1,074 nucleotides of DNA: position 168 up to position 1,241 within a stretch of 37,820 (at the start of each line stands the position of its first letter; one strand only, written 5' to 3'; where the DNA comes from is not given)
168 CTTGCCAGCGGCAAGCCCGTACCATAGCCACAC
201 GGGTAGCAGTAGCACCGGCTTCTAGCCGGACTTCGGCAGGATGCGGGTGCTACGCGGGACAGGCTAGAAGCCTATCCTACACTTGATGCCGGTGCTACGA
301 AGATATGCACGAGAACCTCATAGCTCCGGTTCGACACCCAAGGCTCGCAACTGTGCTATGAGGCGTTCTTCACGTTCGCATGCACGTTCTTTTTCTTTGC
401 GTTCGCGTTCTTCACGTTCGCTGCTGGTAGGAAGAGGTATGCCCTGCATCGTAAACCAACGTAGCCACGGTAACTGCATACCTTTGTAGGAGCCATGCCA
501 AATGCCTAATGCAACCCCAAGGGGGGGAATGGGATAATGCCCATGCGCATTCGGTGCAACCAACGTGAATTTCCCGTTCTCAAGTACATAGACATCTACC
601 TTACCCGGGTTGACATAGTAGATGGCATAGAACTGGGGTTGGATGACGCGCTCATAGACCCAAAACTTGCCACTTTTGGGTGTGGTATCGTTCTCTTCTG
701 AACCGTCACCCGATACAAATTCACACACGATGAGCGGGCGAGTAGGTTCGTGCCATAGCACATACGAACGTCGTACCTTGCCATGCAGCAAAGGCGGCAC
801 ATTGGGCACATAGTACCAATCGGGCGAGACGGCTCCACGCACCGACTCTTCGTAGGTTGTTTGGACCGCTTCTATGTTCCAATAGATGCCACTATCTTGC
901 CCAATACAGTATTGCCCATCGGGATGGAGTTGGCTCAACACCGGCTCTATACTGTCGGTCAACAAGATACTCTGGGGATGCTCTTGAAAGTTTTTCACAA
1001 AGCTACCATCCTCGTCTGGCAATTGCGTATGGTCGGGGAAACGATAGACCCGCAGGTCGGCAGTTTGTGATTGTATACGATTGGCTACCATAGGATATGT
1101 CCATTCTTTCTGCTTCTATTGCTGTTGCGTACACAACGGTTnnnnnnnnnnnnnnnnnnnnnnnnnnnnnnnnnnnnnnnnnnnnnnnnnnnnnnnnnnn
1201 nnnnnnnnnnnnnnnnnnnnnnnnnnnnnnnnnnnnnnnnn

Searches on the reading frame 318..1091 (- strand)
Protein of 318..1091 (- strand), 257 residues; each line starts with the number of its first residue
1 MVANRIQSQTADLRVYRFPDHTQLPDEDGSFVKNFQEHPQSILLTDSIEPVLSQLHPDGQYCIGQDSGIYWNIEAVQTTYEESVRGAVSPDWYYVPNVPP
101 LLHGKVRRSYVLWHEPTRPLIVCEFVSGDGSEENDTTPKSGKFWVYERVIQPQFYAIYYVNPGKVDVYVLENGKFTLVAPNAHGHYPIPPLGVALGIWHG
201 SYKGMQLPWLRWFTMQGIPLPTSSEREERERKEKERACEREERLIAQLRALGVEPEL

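Call 10: find_encoding_contigs(protein=window:318-1091:-, flank=10000, max_places=10)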
Protein window:318-1091:- (257 aa): no gene with exactly this product is on record in the collection.

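Call 12: search_protein_families(library=pfam, proteins=[window:318-1091:-], max_evalue=0.01)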
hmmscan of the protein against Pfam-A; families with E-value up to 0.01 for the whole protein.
window:318-1091:- (257 aa): 1 family
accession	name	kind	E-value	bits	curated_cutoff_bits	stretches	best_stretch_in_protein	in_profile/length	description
PF05685.18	Uma2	-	8.5e-11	42.1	27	1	37-198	33-168/172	Putative restriction endonuclease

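Call 17: find_homologous_proteins(query=window:318-1091:-, max_evalue=1e-10)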
Query window:318-1091:- (257 aa): 4477 proteins with E <= 1e-10 among 5049 candidates; the best 120 are listed.
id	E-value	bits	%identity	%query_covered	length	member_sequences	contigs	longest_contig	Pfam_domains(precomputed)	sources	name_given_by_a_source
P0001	3.7e-177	605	100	100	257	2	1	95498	PF05685.19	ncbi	-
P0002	3.3e-114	399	70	96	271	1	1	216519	PF05685.19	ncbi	-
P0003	6.9e-114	398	68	100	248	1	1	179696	PF05685.19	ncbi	-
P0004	7.8e-111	388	72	91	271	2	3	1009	PF05685.19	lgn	-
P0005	1.4e-108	380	66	98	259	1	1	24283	PF05685.19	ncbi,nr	ncbi:MAG: Uma2 family endonuclease [Chloroflexaceae bacterium]|nr:Uma2 family endonuclease [Chlorofl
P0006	3.6e-104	366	64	100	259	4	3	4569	PF05685.19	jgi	jgi:hypothetical protein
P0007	2.6e-100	353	62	99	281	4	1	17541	PF05685.19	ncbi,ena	-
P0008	6.5e-100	352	63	96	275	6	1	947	PF05685.19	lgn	-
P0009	1.1e-99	351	65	94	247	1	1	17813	PF05685.19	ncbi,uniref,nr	ncbi:Uma2 family endonuclease [Microcoleus sp. FACHB-SPT15]|uniref:Uma2 family endonuclease n=1 Tax=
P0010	2.6e-98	347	65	95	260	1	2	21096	PF05685.19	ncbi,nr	ncbi:Uma2 family endonuclease [Anaerolineales bacterium HSG6]|nr:Uma2 family endonuclease [Anaerolin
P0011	2.9e-98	346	64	93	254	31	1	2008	PF05685.19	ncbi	-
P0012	8.4e-98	345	61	93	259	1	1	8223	PF05685.19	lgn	-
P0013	3.1e-97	343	60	94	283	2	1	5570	PF05685.19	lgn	-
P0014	6.9e-97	342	63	93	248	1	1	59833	PF05685.19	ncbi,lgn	-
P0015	2.5e-96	340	63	93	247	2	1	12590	PF05685.19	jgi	-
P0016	2.9e-96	340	62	93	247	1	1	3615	PF05685.19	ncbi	ncbi:MAG: Uma2 family endonuclease [Rivularia sp. (in: cyanobacteria)]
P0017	3.5e-96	339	57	94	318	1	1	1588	PF05685.19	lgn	-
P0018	5.4e-96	339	62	93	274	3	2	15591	PF05685.19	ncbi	-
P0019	5.9e-96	339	63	93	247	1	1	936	PF05685.19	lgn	-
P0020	1.3e-95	338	64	93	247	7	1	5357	PF05685.19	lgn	-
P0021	1.6e-95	337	61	93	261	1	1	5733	PF05685.19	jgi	jgi:Uma2 family endonuclease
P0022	1.7e-95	337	62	93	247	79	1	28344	PF05685.19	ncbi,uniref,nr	ncbi:Uma2 family endonuclease [Nostocaceae cyanobacterium CENA357]|uniref:Uma2 family endonuclease n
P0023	4.2e-95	336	63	93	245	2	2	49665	PF05685.19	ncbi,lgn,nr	ncbi:MAG: Uma2 family endonuclease [Microcoleus sp. CSU_2_2]|nr:Uma2 family endonuclease [Microcoleu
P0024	7.0e-95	335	61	97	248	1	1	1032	PF05685.19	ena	-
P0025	7.1e-95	335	60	94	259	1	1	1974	PF05685.19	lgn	-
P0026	8.7e-95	335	62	94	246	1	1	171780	PF05685.19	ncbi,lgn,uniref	ncbi:Uma2 family endonuclease [Aerosakkonemataceae cyanobacterium BLCC-F50]|uniref:Uma2 family endon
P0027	1.1e-94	335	60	94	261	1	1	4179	PF05685.19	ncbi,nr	ncbi:MAG: Uma2 family endonuclease [Chloroflexaceae bacterium]|nr:Uma2 family endonuclease [Chlorofl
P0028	1.6e-94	334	63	93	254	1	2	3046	PF05685.19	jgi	jgi:Uma2 family endonuclease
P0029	1.6e-94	334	58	95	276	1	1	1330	PF05685.19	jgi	jgi:Uma2 family endonuclease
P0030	2.4e-94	333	63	93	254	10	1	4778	PF05685.19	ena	-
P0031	2.5e-94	333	63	88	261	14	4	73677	PF05685.19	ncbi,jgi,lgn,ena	jgi:Uma2 family endonuclease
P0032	3.1e-94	333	62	95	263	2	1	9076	PF05685.19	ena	-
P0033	3.4e-94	333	60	96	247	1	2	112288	PF05685.19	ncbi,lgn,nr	ncbi:MAG: Uma2 family endonuclease [Cyanobacteria bacterium CRU_2_1]|nr:Uma2 family endonuclease [Cy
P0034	3.6e-94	333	62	93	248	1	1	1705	PF05685.19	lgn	-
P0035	4.1e-94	333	62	93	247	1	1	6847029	PF05685.19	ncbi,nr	ncbi:hypothetical protein NIES4074_07110 [Cylindrospermum sp. NIES-4074]|nr:hypothetical protein NIE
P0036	5.1e-94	332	61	93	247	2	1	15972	PF05685.19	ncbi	-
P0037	8.8e-94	332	62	93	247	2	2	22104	PF05685.19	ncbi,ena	-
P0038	1.0e-93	331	64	91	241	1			PF05685.19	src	-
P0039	1.1e-93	331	61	93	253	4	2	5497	PF05685.19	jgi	jgi:Uma2 family endonuclease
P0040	1.2e-93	331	62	93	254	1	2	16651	PF05685.19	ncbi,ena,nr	ncbi:MAG: Uma2 family endonuclease [Calothrix sp. MO_167.B42]|nr:Uma2 family endonuclease [Calothrix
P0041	1.4e-93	331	61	93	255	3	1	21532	PF05685.19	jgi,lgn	jgi:Uma2 family endonuclease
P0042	2.0e-93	330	62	94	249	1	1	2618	PF05685.19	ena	-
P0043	2.1e-93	330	63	94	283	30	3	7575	PF05685.19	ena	-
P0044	2.2e-93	330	62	95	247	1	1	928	PF05685.19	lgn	-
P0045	3.2e-93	330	61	93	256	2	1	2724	PF05685.19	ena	-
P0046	3.2e-93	330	61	93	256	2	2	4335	PF05685.19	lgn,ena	-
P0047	4.3e-93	329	60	95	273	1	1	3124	PF05685.19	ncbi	ncbi:MAG TPA: Uma2 family endonuclease [Allocoleopsis sp.]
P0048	7.2e-93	329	60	94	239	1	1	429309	PF05685.19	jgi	-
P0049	7.4e-93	329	62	94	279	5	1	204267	PF05685.19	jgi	jgi:Uma2 family endonuclease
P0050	8.9e-93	328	60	96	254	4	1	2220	PF05685.19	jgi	jgi:Uma2 family endonuclease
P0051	9.6e-93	328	60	93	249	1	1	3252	PF05685.19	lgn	-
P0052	1.0e-92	328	61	93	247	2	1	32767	PF05685.19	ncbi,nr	ncbi:MAG: Uma2 family endonuclease [Nostocales cyanobacterium]|nr:MAG: Uma2 family endonuclease [Nos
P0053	1.8e-92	327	61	93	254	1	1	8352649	PF05685.19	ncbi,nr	ncbi:hypothetical protein NIES2107_32250 [Nostoc carneum NIES-2107]|nr:hypothetical protein NIES2107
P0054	1.9e-92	327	63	93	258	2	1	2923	PF05685.19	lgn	-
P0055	1.9e-92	327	60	95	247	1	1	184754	PF05685.19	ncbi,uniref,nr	ncbi:Uma2 family endonuclease [Microcoleus sp. bin38.metabat.b11b12b14.051]|uniref:Uma2 family endon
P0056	2.3e-92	327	59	96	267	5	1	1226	PF05685.19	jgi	jgi:Uma2 family endonuclease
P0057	2.3e-92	327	60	95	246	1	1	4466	PF05685.19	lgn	-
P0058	2.5e-92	327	62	93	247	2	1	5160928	PF05685.19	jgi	jgi:Uma2 family endonuclease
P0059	2.7e-92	327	61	93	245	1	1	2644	PF05685.19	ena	-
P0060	2.8e-92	327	60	89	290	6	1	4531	PF05685.19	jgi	jgi:Uma2 family endonuclease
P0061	3.8e-92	326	61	93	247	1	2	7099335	PF05685.19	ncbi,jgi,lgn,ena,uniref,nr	ncbi:MAG: Uma2 family endonuclease [Mojavia pulchra JT2-VF2]|jgi:Uma2 family endonuclease|uniref:Uma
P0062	4.4e-92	326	58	93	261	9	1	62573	PF05685.19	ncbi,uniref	ncbi:Uma2 family endonuclease [Microcoleus sp. A006_D1]|uniref:Uma2 family endonuclease n=1 Tax=Micr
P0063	4.5e-92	326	59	93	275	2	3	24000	PF05685.19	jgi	jgi:Uma2 family endonuclease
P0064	4.8e-92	326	61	93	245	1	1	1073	PF05685.19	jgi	-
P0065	5.3e-92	326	62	93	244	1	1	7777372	PF05685.19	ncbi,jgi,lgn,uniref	ncbi:Uma2 family endonuclease [Coleofasciculus chthonoplastes]|jgi:Uma2 family endonuclease|uniref:U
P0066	5.5e-92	326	62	93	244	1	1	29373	PF05685.19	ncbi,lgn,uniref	ncbi:Uma2 family endonuclease [Coleofasciculus chthonoplastes]|uniref:Uma2 family endonuclease n=1 T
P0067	6.0e-92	326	61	93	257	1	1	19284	PF05685.19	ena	-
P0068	6.8e-92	325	60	95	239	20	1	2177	PF05685.19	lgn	-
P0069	8.5e-92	325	62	93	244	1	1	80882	PF05685.19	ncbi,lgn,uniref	ncbi:MAG: Uma2 family endonuclease [Coleofasciculus chthonoplastes F3-SA18-01]|uniref:Uma2 family en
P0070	9.0e-92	325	61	93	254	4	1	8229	PF05685.19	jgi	jgi:Uma2 family endonuclease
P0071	9.9e-92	325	56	93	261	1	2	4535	PF05685.19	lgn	-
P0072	1.2e-91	325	62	93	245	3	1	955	PF05685.19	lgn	-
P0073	1.4e-91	324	59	93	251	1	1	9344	PF05685.19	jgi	jgi:Uma2 family endonuclease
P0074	1.4e-91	324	58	93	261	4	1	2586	PF05685.19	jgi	jgi:Uma2 family endonuclease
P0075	1.4e-91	324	58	97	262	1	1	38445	PF05685.19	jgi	jgi:Uma2 family endonuclease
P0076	1.5e-91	324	61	88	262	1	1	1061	PF05685.19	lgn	-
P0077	1.5e-91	324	60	93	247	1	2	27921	PF05685.19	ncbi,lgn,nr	ncbi:MAG TPA: Uma2 family endonuclease [Nostocaceae cyanobacterium]|nr:Uma2 family endonuclease [Nos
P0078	1.6e-91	324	59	95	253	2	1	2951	PF05685.19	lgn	-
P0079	1.7e-91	324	61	93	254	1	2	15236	PF05685.19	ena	-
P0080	1.8e-91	324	62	93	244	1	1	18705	PF05685.19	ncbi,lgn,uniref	ncbi:Uma2 family endonuclease [Coleofasciculus sp. F4-SAH-05]|uniref:Uma2 family endonuclease n=1 Ta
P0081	2.0e-91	324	60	93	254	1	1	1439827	PF05685.19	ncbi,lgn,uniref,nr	ncbi:hypothetical protein NIES4075_04370 [Tolypothrix sp. NIES-4075]|uniref:Uma2 family endonuclease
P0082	2.0e-91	324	62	93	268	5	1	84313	PF05685.19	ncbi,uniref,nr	ncbi:Uma2 family endonuclease [Microcoleus sp. FACHB-672]|uniref:Uma2 family endonuclease n=1 Tax=Mi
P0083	2.1e-91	324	61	93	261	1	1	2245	PF05685.19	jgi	jgi:Uma2 family endonuclease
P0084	2.1e-91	324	60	93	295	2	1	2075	PF05685.19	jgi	jgi:hypothetical protein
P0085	2.2e-91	324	62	93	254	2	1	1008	PF05685.19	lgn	-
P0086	2.4e-91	324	60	93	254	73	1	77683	PF05685.19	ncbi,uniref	ncbi:MAG: Uma2 family endonuclease [Nostoc sp.]|uniref:Uma2 family endonuclease n=1 Tax=Nostoc sp. T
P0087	2.4e-91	324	60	93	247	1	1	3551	PF05685.19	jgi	jgi:Uma2 family endonuclease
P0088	2.4e-91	324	60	93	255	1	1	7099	PF05685.19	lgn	-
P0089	2.4e-91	324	55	100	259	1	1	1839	PF05685.19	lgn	-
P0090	2.7e-91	323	60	93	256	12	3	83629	PF05685.19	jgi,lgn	jgi:Uma2 family endonuclease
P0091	2.8e-91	323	63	94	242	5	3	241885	PF05685.19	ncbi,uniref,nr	ncbi:Uma2 family endonuclease [Funiculus sociatus GB2-A5]|uniref:Uma2 family endonuclease n=1 Tax=Fu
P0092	3.0e-91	323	60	92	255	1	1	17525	PF05685.19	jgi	jgi:Uma2 family endonuclease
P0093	3.1e-91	323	58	93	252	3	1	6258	PF05685.19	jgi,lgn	jgi:Uma2 family endonuclease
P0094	3.1e-91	323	59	95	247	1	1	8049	PF05685.19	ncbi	ncbi:MAG: Uma2 family endonuclease [Cuspidothrix sp.]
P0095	3.5e-91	323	54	95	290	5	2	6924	PF05685.19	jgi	-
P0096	3.5e-91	323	60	93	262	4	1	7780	PF05685.19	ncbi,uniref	ncbi:Uma2 family endonuclease [Aerosakkonema sp. BLCC-F183]|uniref:Uma2 family endonuclease n=1 Tax=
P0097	3.6e-91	323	58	94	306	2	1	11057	PF05685.19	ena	-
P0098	3.7e-91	323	63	94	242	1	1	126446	PF05685.19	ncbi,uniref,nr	ncbi:Uma2 family endonuclease [Trichocoleus sp. FACHB-90]|uniref:Uma2 family endonuclease n=1 Tax=Cy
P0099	3.8e-91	323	58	95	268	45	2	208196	PF05685.19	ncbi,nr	ncbi:transcriptional regulator [Nostoc calcicola FACHB-389]|nr:Uma2 family endonuclease [Nostoc calc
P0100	4.1e-91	323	59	94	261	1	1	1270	PF05685.19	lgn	-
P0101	4.5e-91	323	60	93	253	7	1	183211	PF05685.19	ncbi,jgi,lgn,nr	ncbi:MAG: Uma2 family endonuclease [Spirirestis rafaelensis WJT71-NPBG6]|jgi:Uma2 family endonucleas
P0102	4.7e-91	323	59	94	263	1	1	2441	PF05685.19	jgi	jgi:Uma2 family endonuclease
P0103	4.9e-91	323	60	93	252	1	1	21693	PF05685.19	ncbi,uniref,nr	ncbi:Uma2 family endonuclease [Nostoc sp. CHAB 5836]|uniref:Uma2 family endonuclease n=1 Tax=Nostoc 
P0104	4.9e-91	323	63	93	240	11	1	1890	PF05685.19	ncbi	-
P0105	5.0e-91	323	57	93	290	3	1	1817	PF05685.19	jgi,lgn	-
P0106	5.6e-91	322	60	99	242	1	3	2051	PF05685.19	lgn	-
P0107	5.8e-91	322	60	93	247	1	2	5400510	PF05685.19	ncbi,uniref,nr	ncbi:Uma2 family endonuclease [Scytonema hofmannii FACHB-248]|uniref:Uma2 family endonuclease n=1 Ta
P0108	5.9e-91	322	61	93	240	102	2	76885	PF05685.19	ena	-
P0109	5.9e-91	322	60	93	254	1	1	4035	PF05685.19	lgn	-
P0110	6.3e-91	322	60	93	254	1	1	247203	PF05685.19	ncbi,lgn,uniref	ncbi:MAG: Uma2 family endonuclease [Nostoc sp.]|uniref:Uma2 family endonuclease n=1 Tax=Nostoc sp. T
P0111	6.4e-91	322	60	93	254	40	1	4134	PF05685.19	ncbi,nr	ncbi:Uma2 family endonuclease [Nostoc ellipsosporum NOK]|nr:Uma2 family endonuclease [Nostoc ellipso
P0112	6.6e-91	322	62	93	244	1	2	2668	PF05685.19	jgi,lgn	jgi:Uma2 family endonuclease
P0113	6.7e-91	322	60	93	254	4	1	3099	PF05685.19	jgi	jgi:Uma2 family endonuclease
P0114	7.0e-91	322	60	93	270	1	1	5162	PF05685.19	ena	-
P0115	7.8e-91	322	59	97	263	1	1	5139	PF05685.19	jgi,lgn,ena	-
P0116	9.0e-91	322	57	95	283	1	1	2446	PF05685.19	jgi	jgi:Uma2 family endonuclease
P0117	9.2e-91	322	60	93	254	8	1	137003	PF05685.19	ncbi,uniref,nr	ncbi:Uma2 family endonuclease [Trichocoleus sp. FACHB-90]|uniref:Uma2 family endonuclease n=1 Tax=Cy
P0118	9.6e-91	322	59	93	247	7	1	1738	PF05685.19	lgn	-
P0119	9.7e-91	322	60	94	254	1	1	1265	PF05685.19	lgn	-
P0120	1.0e-90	322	60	93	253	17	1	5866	PF05685.19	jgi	-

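Call 19: find_encoding_contigs(protein=P0001, flank=10000, max_places=4)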
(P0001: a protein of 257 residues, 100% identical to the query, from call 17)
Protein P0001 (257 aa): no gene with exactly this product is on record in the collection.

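Call 20: find_encoding_contigs(protein=P0002, flank=10000, max_places=4)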
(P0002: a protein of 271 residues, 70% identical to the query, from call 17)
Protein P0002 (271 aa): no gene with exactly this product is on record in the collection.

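Call 21: find_encoding_contigs(protein=P0003, flank=10000, max_places=4)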
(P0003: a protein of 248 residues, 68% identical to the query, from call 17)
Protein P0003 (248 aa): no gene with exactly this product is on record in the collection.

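Call 22: list_cluster_members(proteins=[P0001, P0002, P0003, P0005, P0007, P0010, P0014])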
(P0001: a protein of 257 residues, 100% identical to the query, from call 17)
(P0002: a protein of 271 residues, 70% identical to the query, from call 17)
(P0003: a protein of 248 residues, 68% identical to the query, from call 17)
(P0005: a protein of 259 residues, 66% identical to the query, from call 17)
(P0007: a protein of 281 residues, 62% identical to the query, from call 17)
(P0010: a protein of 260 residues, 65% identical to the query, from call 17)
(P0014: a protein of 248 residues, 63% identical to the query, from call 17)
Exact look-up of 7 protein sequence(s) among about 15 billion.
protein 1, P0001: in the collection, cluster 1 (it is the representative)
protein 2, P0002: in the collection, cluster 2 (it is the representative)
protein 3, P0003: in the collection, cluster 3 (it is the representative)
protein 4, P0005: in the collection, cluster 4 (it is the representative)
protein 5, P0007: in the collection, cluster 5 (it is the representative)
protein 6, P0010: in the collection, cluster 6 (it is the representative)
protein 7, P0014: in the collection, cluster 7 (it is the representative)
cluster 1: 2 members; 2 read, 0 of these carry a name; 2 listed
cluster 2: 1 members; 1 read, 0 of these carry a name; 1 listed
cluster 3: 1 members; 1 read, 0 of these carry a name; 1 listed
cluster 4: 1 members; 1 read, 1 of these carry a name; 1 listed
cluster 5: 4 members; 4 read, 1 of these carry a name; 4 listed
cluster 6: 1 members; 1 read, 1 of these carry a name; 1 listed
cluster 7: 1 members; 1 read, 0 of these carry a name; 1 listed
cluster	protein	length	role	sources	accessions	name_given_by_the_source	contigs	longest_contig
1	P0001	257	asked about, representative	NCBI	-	-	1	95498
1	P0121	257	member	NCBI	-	-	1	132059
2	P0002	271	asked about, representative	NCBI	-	-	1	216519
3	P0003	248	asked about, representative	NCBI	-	-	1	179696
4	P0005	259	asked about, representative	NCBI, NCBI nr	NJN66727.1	MAG: Uma2 family endonuclease [Chloroflexaceae bacterium] | Uma2 family endonuclease [Chloroflexaceae bacterium]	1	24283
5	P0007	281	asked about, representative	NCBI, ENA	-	-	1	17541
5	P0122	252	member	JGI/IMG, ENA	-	Uma2 family endonuclease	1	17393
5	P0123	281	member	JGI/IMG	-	-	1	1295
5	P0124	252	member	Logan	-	-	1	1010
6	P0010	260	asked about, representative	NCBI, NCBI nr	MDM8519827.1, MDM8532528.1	Uma2 family endonuclease [Anaerolineales bacterium HSG6]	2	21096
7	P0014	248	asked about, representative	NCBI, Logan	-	-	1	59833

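Call 26: find_encoding_contigs(protein=P0121, flank=10000, max_places=4)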
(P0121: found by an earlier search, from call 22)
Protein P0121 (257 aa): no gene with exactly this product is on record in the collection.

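Call 27: find_encoding_contigs(protein=P0014, flank=6000, max_places=3)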
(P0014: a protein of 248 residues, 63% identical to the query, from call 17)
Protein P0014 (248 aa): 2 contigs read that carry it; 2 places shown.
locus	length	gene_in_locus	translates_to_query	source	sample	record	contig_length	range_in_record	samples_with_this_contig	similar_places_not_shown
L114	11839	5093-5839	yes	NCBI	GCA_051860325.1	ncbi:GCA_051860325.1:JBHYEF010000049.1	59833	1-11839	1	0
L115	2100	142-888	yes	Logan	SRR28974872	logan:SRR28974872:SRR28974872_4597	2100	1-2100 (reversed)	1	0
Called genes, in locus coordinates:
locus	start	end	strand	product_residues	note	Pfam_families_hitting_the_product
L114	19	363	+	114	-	PF09907:HigB_toxin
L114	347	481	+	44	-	-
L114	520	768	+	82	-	-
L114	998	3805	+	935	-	PF05729:NACHT, PF20720:nSTAND3 (faint), PF05419:GUN4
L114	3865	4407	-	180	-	-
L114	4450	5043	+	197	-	PF05685:Uma2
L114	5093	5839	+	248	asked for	PF05685:Uma2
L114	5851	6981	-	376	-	PF10216:ChpXY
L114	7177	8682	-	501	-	PF00361:Proton_antipo_M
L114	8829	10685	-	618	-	PF00662:Proton_antipo_N, PF00361:Proton_antipo_M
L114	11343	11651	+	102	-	PF00936:BMC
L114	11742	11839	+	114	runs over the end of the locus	PF00936:BMC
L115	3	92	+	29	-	?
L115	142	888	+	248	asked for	PF05685:Uma2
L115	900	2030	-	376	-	PF10216:ChpXY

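Call 42: find_encoding_contigs(protein=P0005, flank=6000, max_places=3)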
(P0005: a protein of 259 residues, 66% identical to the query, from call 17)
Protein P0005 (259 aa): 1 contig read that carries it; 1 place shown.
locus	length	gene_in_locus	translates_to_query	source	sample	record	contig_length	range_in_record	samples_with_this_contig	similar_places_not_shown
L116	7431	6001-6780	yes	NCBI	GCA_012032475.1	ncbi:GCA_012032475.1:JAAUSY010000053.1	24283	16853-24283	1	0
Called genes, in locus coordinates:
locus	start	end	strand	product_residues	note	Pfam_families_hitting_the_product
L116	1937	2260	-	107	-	PF04023:FeoA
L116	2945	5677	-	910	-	PF00330:Aconitase, PF00694:Aconitase_C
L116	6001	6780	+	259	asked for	PF05685:Uma2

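Call 43: find_encoding_contigs(protein=P0010, flank=6000, max_places=3)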
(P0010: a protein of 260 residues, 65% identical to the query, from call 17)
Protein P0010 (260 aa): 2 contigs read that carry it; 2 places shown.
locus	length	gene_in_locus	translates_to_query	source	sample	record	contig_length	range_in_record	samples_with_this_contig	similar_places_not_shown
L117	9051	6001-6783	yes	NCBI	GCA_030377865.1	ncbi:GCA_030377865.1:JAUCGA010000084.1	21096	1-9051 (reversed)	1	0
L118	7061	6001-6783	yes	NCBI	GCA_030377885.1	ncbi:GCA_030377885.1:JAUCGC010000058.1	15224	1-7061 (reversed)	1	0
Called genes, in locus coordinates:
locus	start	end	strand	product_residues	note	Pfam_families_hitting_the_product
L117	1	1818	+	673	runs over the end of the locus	PF01590:GAF, PF13185:GAF_2, PF13492:GAF_3 (weak), PF01590:GAF, PF13185:GAF_2, PF02518:HATPase_c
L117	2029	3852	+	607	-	PF01590:GAF, PF13185:GAF_2, PF13492:GAF_3, PF14501:HATPase_c_5 (faint), PF02518:HATPase_c, PF00072:Response_reg (faint)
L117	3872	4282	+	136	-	PF00072:Response_reg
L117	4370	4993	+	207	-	PF00117:GATase, PF07685:GATase_3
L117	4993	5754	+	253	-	PF00977:His_biosynth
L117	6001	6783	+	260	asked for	PF05685:Uma2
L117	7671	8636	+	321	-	PF13641:Glyco_tranf_2_3 (weak), PF00535:Glycos_transf_2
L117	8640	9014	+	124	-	PF13641:Glyco_tranf_2_3 (weak), PF00535:Glycos_transf_2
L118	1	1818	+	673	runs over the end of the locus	PF01590:GAF, PF13185:GAF_2, PF13492:GAF_3 (weak), PF01590:GAF, PF13185:GAF_2, PF02518:HATPase_c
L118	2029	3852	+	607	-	PF01590:GAF, PF13185:GAF_2, PF13492:GAF_3, PF14501:HATPase_c_5 (faint), PF02518:HATPase_c, PF00072:Response_reg (faint)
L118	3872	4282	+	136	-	PF00072:Response_reg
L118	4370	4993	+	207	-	PF00117:GATase, PF07685:GATase_3 (weak)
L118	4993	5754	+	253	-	PF00977:His_biosynth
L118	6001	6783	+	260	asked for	PF05685:Uma2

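Call 50: find_related_loci(query=window:318-1091:-, collection=metagenome_contigs, flank=4000)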
Query window:318-1091:- (257 aa) in metagenome_contigs; peptide patterns used: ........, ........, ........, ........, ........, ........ (x = any residue, [..] = any of these).
600 stretches matched a pattern (row limit reached: there are more); 572 encode a relative of the query (tblastn E <= 1e-3); the best 80 are kept; 80 distinct loci.
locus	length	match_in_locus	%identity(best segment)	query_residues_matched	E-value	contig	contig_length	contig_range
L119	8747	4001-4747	62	3-256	5e-100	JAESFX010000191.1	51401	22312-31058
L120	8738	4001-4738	62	16-257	3e-99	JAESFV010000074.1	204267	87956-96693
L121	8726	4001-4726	61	3-256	2e-97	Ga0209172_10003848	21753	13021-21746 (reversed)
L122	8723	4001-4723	60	10-256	4e-97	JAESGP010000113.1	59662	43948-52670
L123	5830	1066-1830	59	18-257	8e-97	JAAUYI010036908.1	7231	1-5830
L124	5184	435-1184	62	18-256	5e-97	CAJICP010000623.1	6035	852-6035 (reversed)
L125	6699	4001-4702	61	18-257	1e-96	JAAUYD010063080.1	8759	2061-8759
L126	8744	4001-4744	59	18-257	2e-96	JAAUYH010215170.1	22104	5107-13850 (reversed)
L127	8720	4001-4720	62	18-256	2e-96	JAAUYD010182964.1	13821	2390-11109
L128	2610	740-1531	58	18-256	3e-99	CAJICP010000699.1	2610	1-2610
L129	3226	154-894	60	18-256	4e-97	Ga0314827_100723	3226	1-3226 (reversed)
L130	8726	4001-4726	59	12-256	3e-94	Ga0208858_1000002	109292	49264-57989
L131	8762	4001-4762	56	18-256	5e-94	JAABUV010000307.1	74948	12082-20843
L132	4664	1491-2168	62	18-256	3e-94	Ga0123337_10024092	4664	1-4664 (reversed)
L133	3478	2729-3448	61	18-256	5e-95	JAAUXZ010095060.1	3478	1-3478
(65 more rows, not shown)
